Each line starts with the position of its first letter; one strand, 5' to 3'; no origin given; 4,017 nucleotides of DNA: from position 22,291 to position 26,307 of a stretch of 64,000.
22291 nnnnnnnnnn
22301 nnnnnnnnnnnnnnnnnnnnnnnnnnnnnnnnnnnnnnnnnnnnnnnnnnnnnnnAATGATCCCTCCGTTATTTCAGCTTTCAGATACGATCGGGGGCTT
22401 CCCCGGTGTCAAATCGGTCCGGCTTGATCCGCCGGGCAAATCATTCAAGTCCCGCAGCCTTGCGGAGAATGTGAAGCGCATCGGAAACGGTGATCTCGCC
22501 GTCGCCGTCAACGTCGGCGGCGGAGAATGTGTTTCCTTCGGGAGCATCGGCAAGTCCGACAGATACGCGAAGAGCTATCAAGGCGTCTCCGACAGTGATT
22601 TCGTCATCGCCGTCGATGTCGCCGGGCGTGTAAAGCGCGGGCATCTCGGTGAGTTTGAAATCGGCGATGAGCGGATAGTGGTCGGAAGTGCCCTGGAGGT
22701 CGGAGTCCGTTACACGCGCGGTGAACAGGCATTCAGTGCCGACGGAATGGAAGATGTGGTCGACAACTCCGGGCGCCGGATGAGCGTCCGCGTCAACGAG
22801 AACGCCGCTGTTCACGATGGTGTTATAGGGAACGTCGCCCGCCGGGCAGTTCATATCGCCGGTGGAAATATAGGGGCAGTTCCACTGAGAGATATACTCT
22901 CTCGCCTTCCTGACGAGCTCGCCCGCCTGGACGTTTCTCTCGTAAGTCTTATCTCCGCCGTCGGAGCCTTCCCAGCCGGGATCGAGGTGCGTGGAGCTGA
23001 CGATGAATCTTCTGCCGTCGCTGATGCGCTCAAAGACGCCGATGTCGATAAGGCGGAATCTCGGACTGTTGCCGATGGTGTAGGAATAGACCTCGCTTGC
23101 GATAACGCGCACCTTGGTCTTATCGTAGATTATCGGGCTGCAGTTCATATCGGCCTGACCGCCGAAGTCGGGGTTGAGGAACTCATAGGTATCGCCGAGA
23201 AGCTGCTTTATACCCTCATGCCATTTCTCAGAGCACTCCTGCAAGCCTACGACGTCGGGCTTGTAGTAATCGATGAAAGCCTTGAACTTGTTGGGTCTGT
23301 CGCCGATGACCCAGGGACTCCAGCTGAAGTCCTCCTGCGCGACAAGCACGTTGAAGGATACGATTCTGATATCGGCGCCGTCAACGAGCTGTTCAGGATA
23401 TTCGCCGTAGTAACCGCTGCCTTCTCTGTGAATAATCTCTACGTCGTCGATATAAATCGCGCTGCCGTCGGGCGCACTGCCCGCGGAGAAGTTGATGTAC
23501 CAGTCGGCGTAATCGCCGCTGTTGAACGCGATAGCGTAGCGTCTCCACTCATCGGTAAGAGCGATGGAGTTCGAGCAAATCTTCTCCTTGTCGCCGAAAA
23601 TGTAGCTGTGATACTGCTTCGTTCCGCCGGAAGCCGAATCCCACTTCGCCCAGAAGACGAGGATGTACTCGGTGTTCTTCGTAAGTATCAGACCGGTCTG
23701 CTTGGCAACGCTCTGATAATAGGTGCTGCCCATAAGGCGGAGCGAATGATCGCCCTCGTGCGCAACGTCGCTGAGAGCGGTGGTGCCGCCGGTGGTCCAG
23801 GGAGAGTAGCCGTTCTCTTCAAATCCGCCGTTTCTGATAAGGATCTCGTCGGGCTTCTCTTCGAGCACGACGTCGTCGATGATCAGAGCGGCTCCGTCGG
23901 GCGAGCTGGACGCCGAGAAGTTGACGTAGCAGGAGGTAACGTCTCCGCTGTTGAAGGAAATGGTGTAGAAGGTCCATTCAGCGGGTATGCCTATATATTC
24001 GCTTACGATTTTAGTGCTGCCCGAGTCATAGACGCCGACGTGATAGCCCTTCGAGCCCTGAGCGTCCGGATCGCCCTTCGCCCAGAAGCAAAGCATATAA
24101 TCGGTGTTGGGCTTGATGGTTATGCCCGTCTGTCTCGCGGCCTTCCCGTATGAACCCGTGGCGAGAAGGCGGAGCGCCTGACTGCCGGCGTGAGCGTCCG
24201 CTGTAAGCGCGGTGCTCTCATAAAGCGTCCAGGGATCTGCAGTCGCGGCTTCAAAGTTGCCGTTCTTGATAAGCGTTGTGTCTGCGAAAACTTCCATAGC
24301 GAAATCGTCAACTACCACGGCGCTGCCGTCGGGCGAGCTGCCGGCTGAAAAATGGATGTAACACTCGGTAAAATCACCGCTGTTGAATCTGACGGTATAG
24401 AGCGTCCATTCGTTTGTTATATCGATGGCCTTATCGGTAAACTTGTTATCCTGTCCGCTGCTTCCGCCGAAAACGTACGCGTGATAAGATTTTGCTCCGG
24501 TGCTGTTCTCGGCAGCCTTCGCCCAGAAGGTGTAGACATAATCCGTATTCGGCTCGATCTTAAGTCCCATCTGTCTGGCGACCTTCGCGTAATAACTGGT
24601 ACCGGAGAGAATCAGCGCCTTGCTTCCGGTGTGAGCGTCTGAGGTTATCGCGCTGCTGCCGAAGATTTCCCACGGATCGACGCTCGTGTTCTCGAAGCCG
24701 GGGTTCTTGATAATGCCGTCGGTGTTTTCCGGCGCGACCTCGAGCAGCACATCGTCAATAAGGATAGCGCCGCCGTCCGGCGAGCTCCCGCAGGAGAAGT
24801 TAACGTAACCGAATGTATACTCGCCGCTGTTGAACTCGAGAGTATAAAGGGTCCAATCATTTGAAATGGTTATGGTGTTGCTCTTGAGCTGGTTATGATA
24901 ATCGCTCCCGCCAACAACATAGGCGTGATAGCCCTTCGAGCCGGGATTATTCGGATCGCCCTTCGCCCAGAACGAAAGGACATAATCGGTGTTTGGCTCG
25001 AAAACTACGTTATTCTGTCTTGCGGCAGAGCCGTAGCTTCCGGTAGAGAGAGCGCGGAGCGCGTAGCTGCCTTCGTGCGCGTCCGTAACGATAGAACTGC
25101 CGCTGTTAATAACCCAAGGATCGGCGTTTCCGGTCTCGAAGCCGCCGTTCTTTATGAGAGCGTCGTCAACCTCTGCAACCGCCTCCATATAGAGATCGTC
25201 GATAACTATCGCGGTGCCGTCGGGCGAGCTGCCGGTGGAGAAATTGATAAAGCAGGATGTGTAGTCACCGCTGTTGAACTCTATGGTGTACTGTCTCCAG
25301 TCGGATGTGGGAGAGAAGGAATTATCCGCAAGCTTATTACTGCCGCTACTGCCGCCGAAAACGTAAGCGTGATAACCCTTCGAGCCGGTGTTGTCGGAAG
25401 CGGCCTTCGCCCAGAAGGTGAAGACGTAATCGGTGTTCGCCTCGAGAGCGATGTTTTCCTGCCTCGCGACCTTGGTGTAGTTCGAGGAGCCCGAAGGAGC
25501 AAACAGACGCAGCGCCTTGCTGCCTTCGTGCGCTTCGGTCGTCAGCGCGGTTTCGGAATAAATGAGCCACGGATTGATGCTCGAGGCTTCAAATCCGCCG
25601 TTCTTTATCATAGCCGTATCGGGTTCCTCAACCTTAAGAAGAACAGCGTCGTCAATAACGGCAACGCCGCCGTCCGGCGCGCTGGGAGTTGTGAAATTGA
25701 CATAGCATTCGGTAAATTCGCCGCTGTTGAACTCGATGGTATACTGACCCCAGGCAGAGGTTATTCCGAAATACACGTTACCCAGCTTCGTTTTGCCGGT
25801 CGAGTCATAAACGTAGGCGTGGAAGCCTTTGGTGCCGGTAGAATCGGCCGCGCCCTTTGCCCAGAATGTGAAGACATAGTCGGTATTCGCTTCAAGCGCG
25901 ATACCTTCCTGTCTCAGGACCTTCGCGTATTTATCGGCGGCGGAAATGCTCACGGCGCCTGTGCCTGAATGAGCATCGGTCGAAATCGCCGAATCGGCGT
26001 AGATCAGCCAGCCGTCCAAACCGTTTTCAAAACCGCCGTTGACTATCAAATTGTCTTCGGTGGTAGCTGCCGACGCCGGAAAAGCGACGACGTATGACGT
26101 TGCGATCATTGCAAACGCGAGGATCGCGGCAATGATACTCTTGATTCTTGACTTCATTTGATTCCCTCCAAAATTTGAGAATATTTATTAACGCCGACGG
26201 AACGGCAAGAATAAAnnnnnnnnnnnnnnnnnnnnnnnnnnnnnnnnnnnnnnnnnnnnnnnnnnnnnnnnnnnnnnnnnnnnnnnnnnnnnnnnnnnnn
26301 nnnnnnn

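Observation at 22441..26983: Triad of EEP-family hydrolases: two secreted and dockerin-tagged, one cytoplasmic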

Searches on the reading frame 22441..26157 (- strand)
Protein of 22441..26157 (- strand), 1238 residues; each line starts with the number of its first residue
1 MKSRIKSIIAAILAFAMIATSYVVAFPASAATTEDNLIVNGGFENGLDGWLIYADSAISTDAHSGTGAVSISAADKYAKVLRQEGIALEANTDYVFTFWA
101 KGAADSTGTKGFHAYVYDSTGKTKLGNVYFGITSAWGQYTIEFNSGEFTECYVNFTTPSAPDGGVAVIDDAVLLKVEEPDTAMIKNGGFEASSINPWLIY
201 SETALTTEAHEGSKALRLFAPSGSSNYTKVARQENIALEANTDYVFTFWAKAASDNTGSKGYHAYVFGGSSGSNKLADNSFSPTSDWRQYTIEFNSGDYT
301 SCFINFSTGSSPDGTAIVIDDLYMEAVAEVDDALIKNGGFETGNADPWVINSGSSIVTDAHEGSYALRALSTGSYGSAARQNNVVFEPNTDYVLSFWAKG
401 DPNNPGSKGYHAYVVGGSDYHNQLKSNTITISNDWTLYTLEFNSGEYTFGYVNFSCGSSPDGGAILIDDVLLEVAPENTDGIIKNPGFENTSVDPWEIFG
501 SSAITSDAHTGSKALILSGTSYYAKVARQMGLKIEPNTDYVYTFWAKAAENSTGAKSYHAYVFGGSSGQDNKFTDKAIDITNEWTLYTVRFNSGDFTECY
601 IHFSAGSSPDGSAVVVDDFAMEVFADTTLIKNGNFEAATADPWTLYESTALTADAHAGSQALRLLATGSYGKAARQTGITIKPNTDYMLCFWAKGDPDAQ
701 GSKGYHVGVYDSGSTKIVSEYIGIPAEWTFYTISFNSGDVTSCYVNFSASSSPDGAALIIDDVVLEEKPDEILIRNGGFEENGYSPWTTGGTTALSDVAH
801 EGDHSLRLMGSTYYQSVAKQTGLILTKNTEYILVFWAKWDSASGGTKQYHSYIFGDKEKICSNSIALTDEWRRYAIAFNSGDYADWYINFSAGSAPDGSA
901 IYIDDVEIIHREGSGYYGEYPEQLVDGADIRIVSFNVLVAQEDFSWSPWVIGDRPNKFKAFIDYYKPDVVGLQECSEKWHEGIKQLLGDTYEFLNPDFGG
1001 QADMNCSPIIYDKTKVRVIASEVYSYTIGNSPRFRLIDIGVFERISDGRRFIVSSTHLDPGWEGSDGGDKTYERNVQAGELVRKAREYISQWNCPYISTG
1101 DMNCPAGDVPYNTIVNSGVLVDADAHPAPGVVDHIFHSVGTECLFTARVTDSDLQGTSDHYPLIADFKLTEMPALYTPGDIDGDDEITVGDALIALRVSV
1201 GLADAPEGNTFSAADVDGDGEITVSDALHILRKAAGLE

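Call 6: search_protein_families(library=pfam, proteins=[window:22441-26157:-], max_evalue=0.01)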
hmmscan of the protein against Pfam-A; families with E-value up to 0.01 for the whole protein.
window:22441-26157:- (1238 aa): 7 families
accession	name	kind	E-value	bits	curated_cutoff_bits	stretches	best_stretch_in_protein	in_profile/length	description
PF02018.23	CBM_4_9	-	4.3e-74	247.8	25.9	6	333-445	2-119/136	Carbohydrate binding domain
PF00629.30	MAM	-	3e-08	34.1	26.4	0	358-472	38-152/158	MAM domain, meprin/A5/mu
PF03372.29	Exo_endo_phos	-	3.4e-07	30.7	24.5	1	934-1160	2-225/225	Endonuclease/Exonuclease/phosphatase family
PF00404.24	Dockerin_1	-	6.1e-06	26.8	22.9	1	1178-1230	1-52/57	Dockerin type I domain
PF08005.17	PHR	-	0.0061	17.6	23.6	0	72-114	74-116/151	PHR domain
PF20620.4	DUF6805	-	0.0072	17.1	27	0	277-328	34-85/133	Family of unknown function (DUF6805)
PF13405.12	EF-hand_6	-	0.0094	16.1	25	0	1211-1233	6-28/30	EF-hand domain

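Call 11: search_protein_families(library=ncbifam, proteins=[window:22441-26157:-], max_evalue=0.01)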
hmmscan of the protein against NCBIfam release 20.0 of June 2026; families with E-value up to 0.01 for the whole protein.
window:22441-26157:- (1238 aa): 3 families
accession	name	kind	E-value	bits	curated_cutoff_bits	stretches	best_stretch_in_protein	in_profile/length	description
NF033675.1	NTTRR-F1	subfamily_domain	4.5e-29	101.6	70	3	773-841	5-72/155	NTTRR-F1 domain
NF052434.1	Mep72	equivalog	1.5e-20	73.4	645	4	324-604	265-560/573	biofilm-associated metzincin protease Mep72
NF048003.1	GTA_spike_fiber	domain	3.6e-14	53.7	36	1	346-479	19-168/182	phage head spike fiber domain-containing protein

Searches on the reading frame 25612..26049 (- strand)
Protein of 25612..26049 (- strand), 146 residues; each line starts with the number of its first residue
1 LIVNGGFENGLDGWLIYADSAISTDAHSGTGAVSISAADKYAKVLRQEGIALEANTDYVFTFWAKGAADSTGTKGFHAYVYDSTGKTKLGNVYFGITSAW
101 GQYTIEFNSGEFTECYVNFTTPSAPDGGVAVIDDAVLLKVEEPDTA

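Call 34: search_solved_structures(query=A2, max_evalue=1, show_alignments=2)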
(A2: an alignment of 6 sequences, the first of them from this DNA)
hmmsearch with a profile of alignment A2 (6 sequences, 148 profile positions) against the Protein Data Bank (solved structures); distinct sequences matched with E-value up to 1: 15.
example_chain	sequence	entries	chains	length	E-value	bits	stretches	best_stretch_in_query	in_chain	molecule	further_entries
3oeb_A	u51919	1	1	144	2.9e-09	40.2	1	1-139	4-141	S-layer associated multidomain endoglucanase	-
2zey_A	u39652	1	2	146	3e-09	40.2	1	1-139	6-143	S-layer associated multidomain endoglucanase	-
2zew_A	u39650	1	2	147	3.1e-09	40.1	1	1-139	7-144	S-layer associated multidomain endoglucanase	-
2zex_A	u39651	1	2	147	3.1e-09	40.1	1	1-139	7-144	S-layer associated multidomain endoglucanase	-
3oea_A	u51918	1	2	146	3.1e-09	40.1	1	1-139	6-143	S-layer associated multidomain endoglucanase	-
2zez_A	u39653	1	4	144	1.1e-05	28.5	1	1-111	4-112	S-layer associated multidomain endoglucanase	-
4q8k_A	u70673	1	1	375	3.3e-05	27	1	2-65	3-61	Alginase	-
3jxs_A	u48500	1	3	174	0.00011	25.3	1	24-144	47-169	Xylanase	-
8xmz_A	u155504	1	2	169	0.0004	23.5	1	2-71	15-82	T9SS C-terminal target domain-containing protein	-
9efg_A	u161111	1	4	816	0.00066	22.8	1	1-100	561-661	VIP3Cb1 Toxin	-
9efi_A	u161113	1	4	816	0.00066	22.8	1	1-100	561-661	VIP3Cb1 Protoxin Structure - Disable Toxin Variant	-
1k42_A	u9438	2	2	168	0.0036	20.4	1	24-140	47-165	Xylanase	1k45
6vls_A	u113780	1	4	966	0.034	17.3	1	1-90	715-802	Maltose/maltodextrin-binding periplasmic protein,Vip3Aa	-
6tfj_A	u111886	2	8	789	0.051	16.7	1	1-90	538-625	Vegetative insecticidal protein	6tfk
2xom_A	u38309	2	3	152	0.092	15.9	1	2-67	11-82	ARABINOGALACTAN ENDO-1,4-BETA-GALACTOSIDASE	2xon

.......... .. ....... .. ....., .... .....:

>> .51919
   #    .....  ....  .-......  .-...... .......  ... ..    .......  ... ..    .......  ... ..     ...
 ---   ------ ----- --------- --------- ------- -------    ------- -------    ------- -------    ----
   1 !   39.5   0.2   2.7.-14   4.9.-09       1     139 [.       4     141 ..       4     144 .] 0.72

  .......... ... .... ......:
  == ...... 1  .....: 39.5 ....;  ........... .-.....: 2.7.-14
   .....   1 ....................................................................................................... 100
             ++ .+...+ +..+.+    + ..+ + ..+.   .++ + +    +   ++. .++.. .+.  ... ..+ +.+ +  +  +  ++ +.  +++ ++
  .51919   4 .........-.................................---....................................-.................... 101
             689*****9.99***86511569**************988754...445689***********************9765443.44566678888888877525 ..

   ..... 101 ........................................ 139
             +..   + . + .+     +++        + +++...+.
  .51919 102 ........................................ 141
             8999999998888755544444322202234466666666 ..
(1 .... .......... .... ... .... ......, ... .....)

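Call 81: predict_structure(alignment_id=A2)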
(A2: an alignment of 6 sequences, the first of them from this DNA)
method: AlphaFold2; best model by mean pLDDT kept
length: 146 residues; sequences in the alignment: 6
mean_pLDDT: 74.2   pTM: 0.73
mean pLDDT of the five models: 74.2, 64.7, 56.2, 52.6, 34.2
residues with pLDDT >= 90: 29; 70-90: 65; 50-70: 29; < 50: 23
segments of 3 or more residues with pLDDT < 50: 3-6, 8-12, 18-29
pLDDT, mean of each block of 10 residues (from residue 1): 47 55 42 66 73 91 82 80 91 86 92 88 70 83 61
secondary structure, 60 per line:
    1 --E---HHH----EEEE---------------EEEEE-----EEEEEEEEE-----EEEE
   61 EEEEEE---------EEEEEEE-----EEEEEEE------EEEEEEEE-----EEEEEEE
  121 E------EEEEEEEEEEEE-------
elements in order: E14-17 E33-37 E43-51 E57-66 E76-82 E88-94 E101-108 E114-121 E128-139

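Call 83: fold_search(model_id=the predicted structure, library=pdb)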
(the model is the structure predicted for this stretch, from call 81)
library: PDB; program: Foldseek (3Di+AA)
matches with E <= 10: 1824; with E <= 0.001: 214
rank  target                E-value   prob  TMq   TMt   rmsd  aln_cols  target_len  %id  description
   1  8hhv_A                6.1e-08  1.00  0.74  0.24   2.1       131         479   18  endo-alpha-D-arabinanase EndoMA1 from Microbacterium arabinogalactanolyticum (released 2023-08-16)
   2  2zey_B                1.0e-07  1.00  0.71  0.72   3.7       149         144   23  Family 16 carbohydrate binding module (released 2008-03-04)
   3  8ic1_A                1.1e-07  1.00  0.74  0.24   2.2       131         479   20  endo-alpha-D-arabinanase EndoMA1 D51N mutant from Microbacterium arabinogalactanolyticum in complex with arabinooligos (released 2023-08-16)
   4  2zew_A                1.6e-07  1.00  0.69  0.69   4.1       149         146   23  Family 16 Cabohydrate Binding Domain Module 1 (released 2008-03-04)
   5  3oea_A                1.7e-07  1.00  0.69  0.69   4.0       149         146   23  Crystal structure of the Q121E mutants of C.polysaccharolyticus CBM16-1 bound to cellopentaose (released 2010-08-25)
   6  2zex_A                1.7e-07  1.00  0.69  0.69   4.1       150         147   23  Family 16 carbohydrate binding module (released 2008-03-04)
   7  4bj0_A                1.8e-07  1.00  0.73  0.65   4.4       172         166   16  Xyloglucan binding module (CBM4-2 X2-L110F) in complex with branched xyloses (released 2014-04-23)
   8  2zey_A                1.8e-07  1.00  0.68  0.69   4.2       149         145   22  Family 16 carbohydrate binding module (released 2008-03-04)
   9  3oeb_A                2.8e-07  1.00  0.70  0.71   4.0       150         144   23  Crystal structure of the Q121E mutant of C.polysaccharolyticus CBM16-1 bound to mannopentaose (released 2010-08-25)
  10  1gu3_A                3.2e-07  1.00  0.72  0.73   2.8       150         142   21  CBM4 structure and function (released 2002-09-26)
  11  2y6j                  4.7e-07  1.00  0.72  0.64   4.0       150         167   15  X-2 engineered mutated CBM4-2 Carbohydrate Binding Module from a Thermostable Rhodothermus marinus Xylanase (released 2012-03-07)
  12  2y64_A                7.3e-07  1.00  0.73  0.64   3.9       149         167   16  Xylopentaose binding mutated (X-2 L110F) CBM4-2 Carbohydrate Binding Module from a Thermostable Rhodothermus marinus X (released 2012-03-07)
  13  3jxs_A                7.3e-07  1.00  0.69  0.61   4.3       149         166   17  Crystal structure of XG34, an evolved xyloglucan binding CBM (released 2009-10-27)
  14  2zew_B                1.1e-06  1.00  0.70  0.69   4.0       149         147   23  Family 16 Cabohydrate Binding Domain Module 1 (released 2008-03-04)
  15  2zex_B                1.1e-06  1.00  0.68  0.69   4.1       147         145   22  Family 16 carbohydrate binding module (released 2008-03-04)
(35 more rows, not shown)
